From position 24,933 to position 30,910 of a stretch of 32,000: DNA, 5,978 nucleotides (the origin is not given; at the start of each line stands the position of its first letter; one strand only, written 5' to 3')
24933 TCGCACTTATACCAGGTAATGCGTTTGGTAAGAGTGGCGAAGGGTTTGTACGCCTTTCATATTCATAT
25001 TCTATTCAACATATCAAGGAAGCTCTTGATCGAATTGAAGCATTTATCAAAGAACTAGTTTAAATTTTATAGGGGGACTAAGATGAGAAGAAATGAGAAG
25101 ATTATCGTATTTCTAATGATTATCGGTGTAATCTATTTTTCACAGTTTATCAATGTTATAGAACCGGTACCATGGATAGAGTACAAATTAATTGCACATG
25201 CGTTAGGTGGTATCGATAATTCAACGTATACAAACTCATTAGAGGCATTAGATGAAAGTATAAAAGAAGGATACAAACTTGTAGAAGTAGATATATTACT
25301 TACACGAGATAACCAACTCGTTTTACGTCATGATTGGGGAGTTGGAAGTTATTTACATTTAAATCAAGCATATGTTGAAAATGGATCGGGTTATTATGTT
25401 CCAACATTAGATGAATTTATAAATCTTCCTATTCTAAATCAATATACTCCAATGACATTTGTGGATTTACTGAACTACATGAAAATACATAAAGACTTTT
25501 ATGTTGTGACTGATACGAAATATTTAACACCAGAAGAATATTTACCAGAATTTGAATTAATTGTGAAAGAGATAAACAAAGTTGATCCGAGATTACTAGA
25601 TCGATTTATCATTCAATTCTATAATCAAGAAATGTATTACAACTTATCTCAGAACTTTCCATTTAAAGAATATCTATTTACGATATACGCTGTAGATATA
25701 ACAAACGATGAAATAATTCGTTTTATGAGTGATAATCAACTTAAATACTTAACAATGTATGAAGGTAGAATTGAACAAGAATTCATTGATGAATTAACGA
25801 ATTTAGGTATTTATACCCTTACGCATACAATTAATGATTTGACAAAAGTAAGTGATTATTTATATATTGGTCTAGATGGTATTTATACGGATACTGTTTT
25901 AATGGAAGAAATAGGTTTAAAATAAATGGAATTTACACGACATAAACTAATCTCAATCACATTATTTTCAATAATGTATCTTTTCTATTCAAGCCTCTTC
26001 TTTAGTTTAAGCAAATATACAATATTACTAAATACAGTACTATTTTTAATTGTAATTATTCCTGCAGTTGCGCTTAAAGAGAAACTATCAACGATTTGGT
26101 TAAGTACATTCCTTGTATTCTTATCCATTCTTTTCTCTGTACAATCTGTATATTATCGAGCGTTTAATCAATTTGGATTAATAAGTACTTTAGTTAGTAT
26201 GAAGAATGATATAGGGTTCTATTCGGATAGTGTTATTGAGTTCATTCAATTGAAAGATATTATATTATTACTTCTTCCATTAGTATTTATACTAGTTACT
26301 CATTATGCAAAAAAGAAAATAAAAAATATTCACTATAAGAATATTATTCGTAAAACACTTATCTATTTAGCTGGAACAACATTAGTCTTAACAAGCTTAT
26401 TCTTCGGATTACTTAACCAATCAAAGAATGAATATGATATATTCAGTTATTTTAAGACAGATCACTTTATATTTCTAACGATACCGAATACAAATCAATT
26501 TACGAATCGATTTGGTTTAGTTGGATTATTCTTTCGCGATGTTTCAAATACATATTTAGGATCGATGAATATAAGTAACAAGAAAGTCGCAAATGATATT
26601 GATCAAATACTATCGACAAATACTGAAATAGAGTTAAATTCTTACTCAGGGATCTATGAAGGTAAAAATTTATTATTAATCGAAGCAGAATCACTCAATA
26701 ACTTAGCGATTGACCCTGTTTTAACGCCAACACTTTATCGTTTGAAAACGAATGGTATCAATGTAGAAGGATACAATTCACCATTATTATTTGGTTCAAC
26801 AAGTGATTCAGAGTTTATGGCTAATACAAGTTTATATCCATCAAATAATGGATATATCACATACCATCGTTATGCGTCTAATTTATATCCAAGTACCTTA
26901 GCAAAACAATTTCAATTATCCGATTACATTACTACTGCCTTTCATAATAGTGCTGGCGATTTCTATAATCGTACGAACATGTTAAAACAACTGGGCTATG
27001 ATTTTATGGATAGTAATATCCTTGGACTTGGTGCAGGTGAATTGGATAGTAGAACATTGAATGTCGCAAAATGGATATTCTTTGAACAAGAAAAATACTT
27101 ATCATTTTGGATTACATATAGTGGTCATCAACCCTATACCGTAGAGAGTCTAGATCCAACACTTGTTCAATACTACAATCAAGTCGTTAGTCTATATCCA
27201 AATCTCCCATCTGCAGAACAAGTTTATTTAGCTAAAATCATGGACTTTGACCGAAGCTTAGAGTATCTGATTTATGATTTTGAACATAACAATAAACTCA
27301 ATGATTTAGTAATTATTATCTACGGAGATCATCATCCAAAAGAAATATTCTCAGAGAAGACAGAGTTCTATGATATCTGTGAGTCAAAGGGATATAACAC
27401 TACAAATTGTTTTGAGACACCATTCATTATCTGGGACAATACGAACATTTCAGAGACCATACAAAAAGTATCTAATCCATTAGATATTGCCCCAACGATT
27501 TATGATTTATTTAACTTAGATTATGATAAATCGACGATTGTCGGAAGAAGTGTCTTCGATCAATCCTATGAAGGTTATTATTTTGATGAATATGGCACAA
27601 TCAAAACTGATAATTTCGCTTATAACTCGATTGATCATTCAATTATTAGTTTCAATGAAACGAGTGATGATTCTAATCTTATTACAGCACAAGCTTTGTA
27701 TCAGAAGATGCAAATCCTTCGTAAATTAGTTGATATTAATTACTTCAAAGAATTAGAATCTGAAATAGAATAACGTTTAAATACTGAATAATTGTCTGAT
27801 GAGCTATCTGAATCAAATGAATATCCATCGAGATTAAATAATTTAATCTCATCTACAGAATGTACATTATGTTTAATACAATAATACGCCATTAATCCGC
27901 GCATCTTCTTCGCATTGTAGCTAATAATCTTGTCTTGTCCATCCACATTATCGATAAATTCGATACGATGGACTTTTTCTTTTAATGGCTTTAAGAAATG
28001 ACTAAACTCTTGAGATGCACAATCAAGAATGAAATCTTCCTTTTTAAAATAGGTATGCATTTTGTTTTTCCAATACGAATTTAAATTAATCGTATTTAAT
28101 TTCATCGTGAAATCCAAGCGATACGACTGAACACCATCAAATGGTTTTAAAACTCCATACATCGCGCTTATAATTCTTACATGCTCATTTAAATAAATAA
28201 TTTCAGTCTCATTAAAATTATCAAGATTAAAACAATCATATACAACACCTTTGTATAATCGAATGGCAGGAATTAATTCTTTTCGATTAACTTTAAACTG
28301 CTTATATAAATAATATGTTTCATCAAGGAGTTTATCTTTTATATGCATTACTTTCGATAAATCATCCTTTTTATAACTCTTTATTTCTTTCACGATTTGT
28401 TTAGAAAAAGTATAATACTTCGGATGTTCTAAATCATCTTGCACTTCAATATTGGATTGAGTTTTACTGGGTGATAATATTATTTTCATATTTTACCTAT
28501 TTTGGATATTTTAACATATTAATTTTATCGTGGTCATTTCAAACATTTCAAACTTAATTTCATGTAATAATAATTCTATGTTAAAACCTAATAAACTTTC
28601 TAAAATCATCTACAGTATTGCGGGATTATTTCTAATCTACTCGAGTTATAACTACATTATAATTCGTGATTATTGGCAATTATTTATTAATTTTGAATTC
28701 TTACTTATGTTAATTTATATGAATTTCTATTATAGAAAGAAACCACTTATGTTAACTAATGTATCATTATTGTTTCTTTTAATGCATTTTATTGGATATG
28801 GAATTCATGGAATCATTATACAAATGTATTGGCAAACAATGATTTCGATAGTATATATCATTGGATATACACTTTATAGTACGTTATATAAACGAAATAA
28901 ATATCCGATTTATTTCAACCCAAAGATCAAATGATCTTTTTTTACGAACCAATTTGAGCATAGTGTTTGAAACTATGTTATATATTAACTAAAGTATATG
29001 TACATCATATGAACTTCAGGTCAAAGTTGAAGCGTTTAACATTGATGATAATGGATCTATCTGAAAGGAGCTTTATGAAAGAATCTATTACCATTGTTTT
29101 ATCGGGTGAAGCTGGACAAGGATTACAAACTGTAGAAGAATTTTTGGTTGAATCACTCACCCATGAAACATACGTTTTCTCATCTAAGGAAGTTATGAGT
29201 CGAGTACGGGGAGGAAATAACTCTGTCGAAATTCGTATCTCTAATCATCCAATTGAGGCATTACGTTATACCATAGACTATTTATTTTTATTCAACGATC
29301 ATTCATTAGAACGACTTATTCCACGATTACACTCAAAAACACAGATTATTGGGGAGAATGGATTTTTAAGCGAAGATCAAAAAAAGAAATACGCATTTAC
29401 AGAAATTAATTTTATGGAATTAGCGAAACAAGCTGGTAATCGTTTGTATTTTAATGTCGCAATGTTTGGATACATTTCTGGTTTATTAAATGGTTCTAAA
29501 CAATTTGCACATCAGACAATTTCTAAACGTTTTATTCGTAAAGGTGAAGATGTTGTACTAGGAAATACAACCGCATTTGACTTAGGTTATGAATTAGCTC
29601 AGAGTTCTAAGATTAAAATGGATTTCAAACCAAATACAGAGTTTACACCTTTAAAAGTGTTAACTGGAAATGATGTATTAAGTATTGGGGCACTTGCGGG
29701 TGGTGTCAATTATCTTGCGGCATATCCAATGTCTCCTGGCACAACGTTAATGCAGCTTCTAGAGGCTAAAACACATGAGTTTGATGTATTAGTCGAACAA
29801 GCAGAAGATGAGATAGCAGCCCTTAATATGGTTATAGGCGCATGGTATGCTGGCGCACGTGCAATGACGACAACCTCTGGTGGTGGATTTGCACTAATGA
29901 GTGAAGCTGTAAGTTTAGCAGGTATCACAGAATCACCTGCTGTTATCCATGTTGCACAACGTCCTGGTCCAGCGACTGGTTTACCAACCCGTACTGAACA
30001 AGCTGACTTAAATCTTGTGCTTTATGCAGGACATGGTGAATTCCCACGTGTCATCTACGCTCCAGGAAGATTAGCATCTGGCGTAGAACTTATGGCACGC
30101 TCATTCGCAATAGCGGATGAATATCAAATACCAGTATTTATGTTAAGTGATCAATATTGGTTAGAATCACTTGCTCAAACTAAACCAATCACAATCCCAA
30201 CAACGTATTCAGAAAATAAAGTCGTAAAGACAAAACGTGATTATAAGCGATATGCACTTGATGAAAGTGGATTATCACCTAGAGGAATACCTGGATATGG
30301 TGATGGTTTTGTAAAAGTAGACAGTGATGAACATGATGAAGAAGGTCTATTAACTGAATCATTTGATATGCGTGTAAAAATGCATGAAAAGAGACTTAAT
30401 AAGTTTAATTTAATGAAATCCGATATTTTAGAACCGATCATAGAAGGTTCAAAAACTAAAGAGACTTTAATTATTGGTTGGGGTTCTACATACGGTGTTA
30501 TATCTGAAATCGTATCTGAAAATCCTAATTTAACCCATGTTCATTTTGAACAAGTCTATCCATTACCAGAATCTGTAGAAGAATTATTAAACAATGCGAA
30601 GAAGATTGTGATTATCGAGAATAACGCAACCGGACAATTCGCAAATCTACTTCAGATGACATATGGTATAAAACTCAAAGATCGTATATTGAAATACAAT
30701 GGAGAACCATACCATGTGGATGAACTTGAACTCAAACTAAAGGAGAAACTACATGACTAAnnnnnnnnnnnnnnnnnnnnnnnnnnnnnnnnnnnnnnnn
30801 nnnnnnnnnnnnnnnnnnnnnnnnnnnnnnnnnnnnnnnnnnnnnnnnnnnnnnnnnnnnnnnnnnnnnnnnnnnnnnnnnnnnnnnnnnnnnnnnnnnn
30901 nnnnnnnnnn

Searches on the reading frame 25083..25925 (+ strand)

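Call 88: search_protein_families(library=pfam, proteins=[window:25083-25925:+], max_evalue=0.01)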
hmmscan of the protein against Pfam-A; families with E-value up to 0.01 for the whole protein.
window:25083-25925:+ (280 aa): 1 family
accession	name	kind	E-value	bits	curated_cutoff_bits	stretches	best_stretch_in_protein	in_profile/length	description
PF03009.23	GDPD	-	6.4e-14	53.1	23.6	1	50-272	10-242/244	Glycerophosphoryl diester phosphodiesterase family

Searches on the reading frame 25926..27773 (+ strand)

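Call 31: search_protein_families(library=pfam, proteins=[window:25926-27773:+], max_evalue=0.001)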
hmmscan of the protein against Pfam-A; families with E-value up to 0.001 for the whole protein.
window:25926-27773:+ (615 aa): 1 family
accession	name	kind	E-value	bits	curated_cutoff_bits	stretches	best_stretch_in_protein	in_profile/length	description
PF00884.28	Sulfatase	-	2.7e-19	70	25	1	248-530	2-300/301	Sulfatase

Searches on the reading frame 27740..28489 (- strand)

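Call 31: search_protein_families(library=pfam, proteins=[window:27740-28489:-], max_evalue=0.001)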
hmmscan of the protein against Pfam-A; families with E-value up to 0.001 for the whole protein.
window:27740-28489:- (249 aa): 1 family
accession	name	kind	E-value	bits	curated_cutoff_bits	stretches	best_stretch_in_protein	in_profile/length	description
PF03883.20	H2O2_YaaD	-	9.6e-63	212.3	29.6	1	1-227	1-234/236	Peroxide stress protein YaaA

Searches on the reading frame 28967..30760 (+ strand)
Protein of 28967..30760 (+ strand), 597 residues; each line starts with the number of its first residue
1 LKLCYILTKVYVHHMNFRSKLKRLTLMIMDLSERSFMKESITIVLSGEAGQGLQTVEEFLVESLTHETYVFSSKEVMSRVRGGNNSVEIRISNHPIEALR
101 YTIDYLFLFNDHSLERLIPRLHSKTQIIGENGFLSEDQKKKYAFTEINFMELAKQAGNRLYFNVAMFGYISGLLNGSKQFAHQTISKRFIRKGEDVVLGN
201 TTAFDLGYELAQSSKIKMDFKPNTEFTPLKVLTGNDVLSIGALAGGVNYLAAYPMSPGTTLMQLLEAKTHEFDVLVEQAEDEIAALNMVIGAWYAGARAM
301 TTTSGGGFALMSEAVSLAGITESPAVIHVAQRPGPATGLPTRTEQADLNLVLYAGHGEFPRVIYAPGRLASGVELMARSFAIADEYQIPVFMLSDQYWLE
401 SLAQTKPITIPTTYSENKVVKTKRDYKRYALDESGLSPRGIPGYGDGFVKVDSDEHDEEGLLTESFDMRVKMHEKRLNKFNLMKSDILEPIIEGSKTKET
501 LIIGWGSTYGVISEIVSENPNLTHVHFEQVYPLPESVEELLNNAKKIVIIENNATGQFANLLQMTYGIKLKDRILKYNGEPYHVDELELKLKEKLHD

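Call 31: search_protein_families(library=pfam, proteins=[window:28967-30760:+], max_evalue=0.001)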
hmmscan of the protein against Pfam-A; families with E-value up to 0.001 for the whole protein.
window:28967-30760:+ (597 aa): 2 families
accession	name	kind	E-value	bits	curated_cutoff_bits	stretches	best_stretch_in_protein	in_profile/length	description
PF01855.24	POR_N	-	9e-50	170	27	1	241-472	2-228/231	Pyruvate flavodoxin/ferredoxin oxidoreductase, thiamine diP-bdg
PF01558.24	POR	-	5.8e-24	85.6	27.4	1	49-209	1-173/173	Pyruvate ferredoxin/flavodoxin oxidoreductase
